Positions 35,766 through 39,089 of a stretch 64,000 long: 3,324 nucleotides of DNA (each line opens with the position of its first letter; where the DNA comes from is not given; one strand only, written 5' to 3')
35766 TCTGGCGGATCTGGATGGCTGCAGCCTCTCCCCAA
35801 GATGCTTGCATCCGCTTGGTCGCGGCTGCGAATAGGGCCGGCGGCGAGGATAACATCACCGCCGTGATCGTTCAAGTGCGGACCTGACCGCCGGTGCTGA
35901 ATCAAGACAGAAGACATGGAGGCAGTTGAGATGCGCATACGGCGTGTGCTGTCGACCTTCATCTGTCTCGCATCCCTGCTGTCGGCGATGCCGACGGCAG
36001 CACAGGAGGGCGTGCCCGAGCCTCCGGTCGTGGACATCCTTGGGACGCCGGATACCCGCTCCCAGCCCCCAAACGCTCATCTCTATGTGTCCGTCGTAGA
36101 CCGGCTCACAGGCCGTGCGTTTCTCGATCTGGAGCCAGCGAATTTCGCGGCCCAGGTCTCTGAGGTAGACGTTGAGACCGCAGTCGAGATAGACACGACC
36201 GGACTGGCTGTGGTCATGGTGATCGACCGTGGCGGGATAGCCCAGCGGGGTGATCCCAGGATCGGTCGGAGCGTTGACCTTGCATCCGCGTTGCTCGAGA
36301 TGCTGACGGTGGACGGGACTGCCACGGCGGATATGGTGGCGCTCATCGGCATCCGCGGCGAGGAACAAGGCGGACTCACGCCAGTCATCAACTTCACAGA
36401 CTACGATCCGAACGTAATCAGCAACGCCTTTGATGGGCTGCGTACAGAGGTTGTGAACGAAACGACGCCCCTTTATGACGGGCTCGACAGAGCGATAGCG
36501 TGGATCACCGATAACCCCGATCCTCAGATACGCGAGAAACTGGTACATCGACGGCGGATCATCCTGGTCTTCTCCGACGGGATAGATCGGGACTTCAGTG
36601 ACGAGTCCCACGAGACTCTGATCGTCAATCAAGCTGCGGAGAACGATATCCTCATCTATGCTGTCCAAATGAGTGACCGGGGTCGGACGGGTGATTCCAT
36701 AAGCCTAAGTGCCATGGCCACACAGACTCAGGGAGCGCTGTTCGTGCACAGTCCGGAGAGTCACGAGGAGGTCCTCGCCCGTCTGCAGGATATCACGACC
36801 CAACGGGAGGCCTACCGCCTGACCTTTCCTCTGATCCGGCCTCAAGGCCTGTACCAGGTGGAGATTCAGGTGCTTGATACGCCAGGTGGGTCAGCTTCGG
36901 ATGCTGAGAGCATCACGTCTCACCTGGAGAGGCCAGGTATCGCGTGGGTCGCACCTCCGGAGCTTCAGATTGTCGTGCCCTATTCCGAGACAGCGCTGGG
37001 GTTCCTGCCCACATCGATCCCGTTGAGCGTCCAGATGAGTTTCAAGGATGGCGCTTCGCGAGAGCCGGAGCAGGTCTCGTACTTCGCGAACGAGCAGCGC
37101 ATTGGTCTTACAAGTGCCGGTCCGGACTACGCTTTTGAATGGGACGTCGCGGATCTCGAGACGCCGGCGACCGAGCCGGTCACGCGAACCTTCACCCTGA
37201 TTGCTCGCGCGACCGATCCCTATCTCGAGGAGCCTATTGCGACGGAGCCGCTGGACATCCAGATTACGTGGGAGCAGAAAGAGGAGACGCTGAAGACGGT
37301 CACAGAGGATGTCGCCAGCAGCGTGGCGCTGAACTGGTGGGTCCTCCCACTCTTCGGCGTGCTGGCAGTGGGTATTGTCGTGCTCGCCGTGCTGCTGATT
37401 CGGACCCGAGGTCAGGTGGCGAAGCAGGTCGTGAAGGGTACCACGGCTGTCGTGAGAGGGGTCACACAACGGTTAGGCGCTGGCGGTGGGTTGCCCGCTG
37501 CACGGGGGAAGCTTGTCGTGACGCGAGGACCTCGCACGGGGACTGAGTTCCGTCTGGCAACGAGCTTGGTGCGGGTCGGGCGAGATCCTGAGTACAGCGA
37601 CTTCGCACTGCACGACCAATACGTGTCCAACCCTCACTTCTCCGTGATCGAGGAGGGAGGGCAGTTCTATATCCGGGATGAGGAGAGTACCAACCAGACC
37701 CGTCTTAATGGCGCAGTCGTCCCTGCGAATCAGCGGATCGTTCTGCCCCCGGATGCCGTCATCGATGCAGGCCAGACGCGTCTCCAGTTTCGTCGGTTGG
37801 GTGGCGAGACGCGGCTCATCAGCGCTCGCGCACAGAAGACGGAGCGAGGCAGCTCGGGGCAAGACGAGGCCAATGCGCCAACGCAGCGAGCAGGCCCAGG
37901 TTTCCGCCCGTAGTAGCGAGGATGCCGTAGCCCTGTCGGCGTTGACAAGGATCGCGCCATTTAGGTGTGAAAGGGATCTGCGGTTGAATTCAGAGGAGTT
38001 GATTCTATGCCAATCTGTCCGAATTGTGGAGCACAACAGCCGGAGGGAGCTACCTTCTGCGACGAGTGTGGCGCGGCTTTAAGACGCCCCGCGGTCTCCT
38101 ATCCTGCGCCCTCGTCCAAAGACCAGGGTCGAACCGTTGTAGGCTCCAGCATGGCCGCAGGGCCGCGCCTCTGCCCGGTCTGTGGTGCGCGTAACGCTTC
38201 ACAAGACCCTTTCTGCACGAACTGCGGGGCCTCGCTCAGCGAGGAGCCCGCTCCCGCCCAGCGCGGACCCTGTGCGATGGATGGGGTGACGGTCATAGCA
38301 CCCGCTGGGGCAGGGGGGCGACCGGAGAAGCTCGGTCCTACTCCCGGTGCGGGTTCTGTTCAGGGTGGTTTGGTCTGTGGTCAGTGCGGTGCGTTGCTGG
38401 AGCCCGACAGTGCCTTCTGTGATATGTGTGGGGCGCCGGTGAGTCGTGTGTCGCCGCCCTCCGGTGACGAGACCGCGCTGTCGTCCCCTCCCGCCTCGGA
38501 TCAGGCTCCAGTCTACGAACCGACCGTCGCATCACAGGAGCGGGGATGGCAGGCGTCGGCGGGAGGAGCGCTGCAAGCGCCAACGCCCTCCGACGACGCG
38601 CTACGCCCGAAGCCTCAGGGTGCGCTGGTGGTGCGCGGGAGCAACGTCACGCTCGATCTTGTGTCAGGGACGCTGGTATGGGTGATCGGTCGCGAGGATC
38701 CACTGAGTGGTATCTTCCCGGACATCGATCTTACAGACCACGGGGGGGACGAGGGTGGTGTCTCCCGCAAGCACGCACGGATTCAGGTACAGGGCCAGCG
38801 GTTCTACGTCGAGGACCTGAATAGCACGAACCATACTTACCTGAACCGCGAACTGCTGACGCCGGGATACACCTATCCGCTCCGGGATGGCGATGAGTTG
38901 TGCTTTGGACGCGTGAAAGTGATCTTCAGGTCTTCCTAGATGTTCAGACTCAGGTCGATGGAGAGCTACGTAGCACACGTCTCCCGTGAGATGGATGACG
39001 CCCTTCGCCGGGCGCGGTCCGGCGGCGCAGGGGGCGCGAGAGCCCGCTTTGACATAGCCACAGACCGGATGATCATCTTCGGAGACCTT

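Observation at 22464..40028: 17.5-kb same-strand Ser/Thr phospho-signalling supercluster wired to surface effectors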

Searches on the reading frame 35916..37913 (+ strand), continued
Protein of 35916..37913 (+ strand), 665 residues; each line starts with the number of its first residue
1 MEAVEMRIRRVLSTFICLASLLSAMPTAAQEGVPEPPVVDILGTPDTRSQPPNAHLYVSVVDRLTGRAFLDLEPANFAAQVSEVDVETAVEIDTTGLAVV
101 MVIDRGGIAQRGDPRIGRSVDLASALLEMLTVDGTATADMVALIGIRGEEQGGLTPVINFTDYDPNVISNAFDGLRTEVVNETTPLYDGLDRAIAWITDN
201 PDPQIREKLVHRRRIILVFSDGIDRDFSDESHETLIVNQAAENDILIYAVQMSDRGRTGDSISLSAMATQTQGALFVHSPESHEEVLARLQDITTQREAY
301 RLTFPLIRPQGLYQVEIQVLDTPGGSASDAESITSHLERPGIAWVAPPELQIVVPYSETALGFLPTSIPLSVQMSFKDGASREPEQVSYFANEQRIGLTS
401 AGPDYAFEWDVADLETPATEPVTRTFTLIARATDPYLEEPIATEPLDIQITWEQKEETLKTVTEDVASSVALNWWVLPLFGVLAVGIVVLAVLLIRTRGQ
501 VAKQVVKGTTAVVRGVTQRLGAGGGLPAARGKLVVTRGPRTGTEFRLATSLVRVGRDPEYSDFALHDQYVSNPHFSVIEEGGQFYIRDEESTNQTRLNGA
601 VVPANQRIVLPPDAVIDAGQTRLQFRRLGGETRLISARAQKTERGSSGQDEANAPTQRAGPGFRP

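Call 72: fold_search(model_id=the predicted structure, library=pdb)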
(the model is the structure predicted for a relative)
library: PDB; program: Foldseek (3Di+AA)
matches with E <= 10: 1658; with E <= 0.001: 231
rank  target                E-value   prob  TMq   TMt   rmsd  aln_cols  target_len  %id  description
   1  4fx5                  1.7e-10  1.00  0.26  0.39  13.7       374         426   10  von Willebrand factor type A from Catenulispora acidiphila (released 2012-07-18)
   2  6m48_A                4.7e-10  1.00  0.24  0.20  28.7       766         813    8  Crystal structure of pilus adhesin, SpaC from Lactobacillus rhamnosus GG - P21212 form (released 2020-07-29)
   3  6m3y                  8.3e-10  1.00  0.24  0.20  27.1       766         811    9  Crystal structure of pilus adhesin, SpaC from Lactobacillus rhamnosus GG - open conformation (released 2020-07-29)
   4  6m48_B                1.1e-09  1.00  0.24  0.20  27.4       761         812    9  Crystal structure of pilus adhesin, SpaC from Lactobacillus rhamnosus GG - P21212 form (released 2020-07-29)
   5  6fpy_A                1.7e-09  1.00  0.24  0.26  11.4       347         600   14  Inter-alpha-inhibitor heavy chain 1, wild type (released 2019-02-27)
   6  6fpz_A                4.7e-09  1.00  0.24  0.26  11.5       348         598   14  Inter-alpha-inhibitor heavy chain 1, D298A (released 2019-02-27)
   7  1uht_MODEL_1_A        7.4e-09  1.00  0.15  0.79   4.6       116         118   26  Solution Structure of The FHA Domain of Arabidopsis thaliana Hypothetical Protein (released 2004-01-10)
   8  7rj3_C                1.2e-08  1.00  0.15  0.89   2.4       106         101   36  Crystal Structure of the Forkhead Associated (FHA) Domain of the Glycogen Accumulation Regulator (GarA) from Mycobacte (released 2021-07-28)
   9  4qcj                  1.4e-08  1.00  0.14  0.87   2.1       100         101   36  Crystal Structure of OdhI from Corynebacterium glutamicum (released 2014-07-02)
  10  4cnb_A                1.8e-08  1.00  0.24  0.39   4.4       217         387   13  Structure of proximal thread matrix protein 1 (PTMP1) from the mussel byssus - Crystal form 2 (released 2014-03-12)
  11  6i2r_B                2.9e-08  1.00  0.14  0.93   1.1        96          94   36  Crystal structure of the SucA domain of Mycobacterium smegmatis KGD (alpha-ketoglutarate decarboxylase), mutant R802A, (released 2019-05-22)
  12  8p5x_G                3.1e-08  1.00  0.14  0.87   2.2       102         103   35  Single particle cryo-EM structure of the complex between Corynebacterium glutamicum homohexameric 2-oxoglutarate dehyd (released 2023-08-16)
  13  8ebs_E                3.2e-08  1.00  0.22  0.40   6.0       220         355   15  Initial DNA-lesion (Cy5) binding by XPC and TFIIH (released 2023-04-19)
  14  7o4i_6                3.4e-08  1.00  0.23  0.41   4.1       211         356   13  Yeast RNA polymerase II transcription pre-initiation complex with initial transcription bubble (released 2021-06-16)
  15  6hc1_B                3.8e-08  1.00  0.14  0.90   1.3       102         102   27  Bdellovibrio bacteriovorus DgcB FHA in complex with phosphorylated N-terminal peptide (released 2019-08-28)
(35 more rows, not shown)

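Call 73: search_protein_families(library=pfam, proteins=[L007:5176-5742:+], max_evalue=10)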
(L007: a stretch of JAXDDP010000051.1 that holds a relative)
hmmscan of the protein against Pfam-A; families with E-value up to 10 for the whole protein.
L007:5176-5742:+ (189 aa): 0 families

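Call 87: find_encoding_contigs(protein=P0001, flank=2000, max_places=2)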
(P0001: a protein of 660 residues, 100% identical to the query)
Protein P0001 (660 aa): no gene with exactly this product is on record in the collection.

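Call 90: search_protein_representatives(alignment_id=A1)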
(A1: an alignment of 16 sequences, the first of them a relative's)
Query: 16 sequences, 676 profile positions. Proteins with E-value up to 0.001 (for the whole library): 53154; up to 1e-10: 5654; up to 1e-30: 180. The best 150 are listed.
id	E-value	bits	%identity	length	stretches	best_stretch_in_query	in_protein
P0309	0.0e+00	1032.3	-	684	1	1-669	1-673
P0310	8.9e-269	909.8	-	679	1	5-667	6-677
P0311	2.6e-258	875.2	-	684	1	1-659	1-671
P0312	2.8e-254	861.8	-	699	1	8-672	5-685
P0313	1.2e-237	806.9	-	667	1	25-650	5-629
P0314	2.2e-230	782.9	-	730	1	1-653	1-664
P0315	5.2e-220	748.6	-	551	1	106-648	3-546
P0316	1.6e-216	737.1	-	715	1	11-668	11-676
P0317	7.7e-202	688.6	-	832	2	106-636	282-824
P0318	2.3e-201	687.0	-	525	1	134-639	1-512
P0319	7.7e-188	642.3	-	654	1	10-625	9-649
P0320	1.1e-180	618.7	-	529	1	157-669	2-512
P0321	4.7e-180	616.6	-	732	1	1-662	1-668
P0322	4.0e-174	597.0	-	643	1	7-619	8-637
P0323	3.0e-170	584.2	-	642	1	1-625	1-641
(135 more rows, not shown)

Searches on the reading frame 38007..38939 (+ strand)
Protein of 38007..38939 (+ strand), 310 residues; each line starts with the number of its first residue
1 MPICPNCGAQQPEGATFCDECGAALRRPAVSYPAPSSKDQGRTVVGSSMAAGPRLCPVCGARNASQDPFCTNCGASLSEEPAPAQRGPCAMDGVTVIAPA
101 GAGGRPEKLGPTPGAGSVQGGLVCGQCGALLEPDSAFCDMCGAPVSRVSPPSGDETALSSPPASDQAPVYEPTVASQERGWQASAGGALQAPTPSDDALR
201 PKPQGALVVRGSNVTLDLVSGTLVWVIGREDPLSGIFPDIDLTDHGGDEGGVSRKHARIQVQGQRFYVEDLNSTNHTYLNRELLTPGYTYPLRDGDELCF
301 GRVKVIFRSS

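Call 5: search_protein_families(library=pfam, proteins=[window:38007-38939:+], max_evalue=0.01)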
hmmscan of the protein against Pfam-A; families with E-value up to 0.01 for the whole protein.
window:38007-38939:+ (310 aa): 11 families
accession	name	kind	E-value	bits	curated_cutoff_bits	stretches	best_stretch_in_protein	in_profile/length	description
PF13240.11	Zn_Ribbon_1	-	2e-19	69.1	25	3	4-25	2-23/23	zinc-ribbon domain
PF00498.31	FHA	-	8.7e-17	61.8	20.7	1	225-301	1-67/67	FHA domain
PF12773.13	DZR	-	1.3e-16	60.9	27.3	2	4-74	1-45/45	Double zinc ribbon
PF13248.11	Zn_ribbon_3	-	1.4e-12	47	27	2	56-75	5-24/26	zinc-ribbon domain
PF18912.6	DZR_2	-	4.9e-09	36.3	27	0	53-78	7-32/56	Double zinc ribbon domain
PF24463.1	DUF7577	-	1.5e-08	34.6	28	2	4-26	5-27/27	Domain of unknown function (DUF7577)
PF16697.10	Yop-YscD_cpl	-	1.1e-05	26.1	33.2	1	239-308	28-91/94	Inner membrane component of T3SS, cytoplasmic domain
PF17032.10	Zn_ribbon_15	-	1.3e-05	26.3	28.9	0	121-142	52-73/73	zinc-ribbon family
PF08271.17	Zn_Ribbon_TF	-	0.00012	21.9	29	0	56-81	3-33/43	TFIIB zinc-binding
PF14803.11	Zn_ribbon_Nudix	-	0.0012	19.1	25.6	0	137-155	2-19/34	Nudix N-terminal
PF07191.17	Zn_ribbon_6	-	0.0015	18.9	25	0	54-78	17-40/67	Double zinc ribbon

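Call 34: search_protein_families(library=ncbifam, proteins=[window:38007-38939:+], max_evalue=0.00001)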
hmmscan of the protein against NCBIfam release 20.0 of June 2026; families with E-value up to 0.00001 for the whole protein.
window:38007-38939:+ (310 aa): 5 families
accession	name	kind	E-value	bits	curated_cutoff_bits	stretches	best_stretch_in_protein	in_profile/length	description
NF041660.2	oxygluDhInhib_OdhI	equivalog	7.1e-10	38.9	200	1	234-307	60-127/130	oxoglutarate dehydrogenase inhibitor Odhl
NF049868.1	FhaB_Rv0019c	equivalog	5e-08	33.1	125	1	252-286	105-139/158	FHA domain-containing protein FhaB/FipA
TIGR03354.1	VI_FHA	hypoth_equivalog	1.8e-07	31.3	120.25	1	248-305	41-99/420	type VI secretion system-associated FHA domain protein TagH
NF052573.1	HisKinEspAMyxo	equivalog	7.1e-07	27.6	1400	1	248-306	61-117/755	serine histidine kinase EspA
NF011149.0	PRK14559.1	equivalog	5e-06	25.5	374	0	55-83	3-31/642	serine/threonine phosphatase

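Call 35: search_protein_families(library=padloc, proteins=[window:38007-38939:+], max_evalue=0.00001)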
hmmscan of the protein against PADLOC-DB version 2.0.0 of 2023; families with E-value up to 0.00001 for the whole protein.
window:38007-38939:+ (310 aa): 0 families
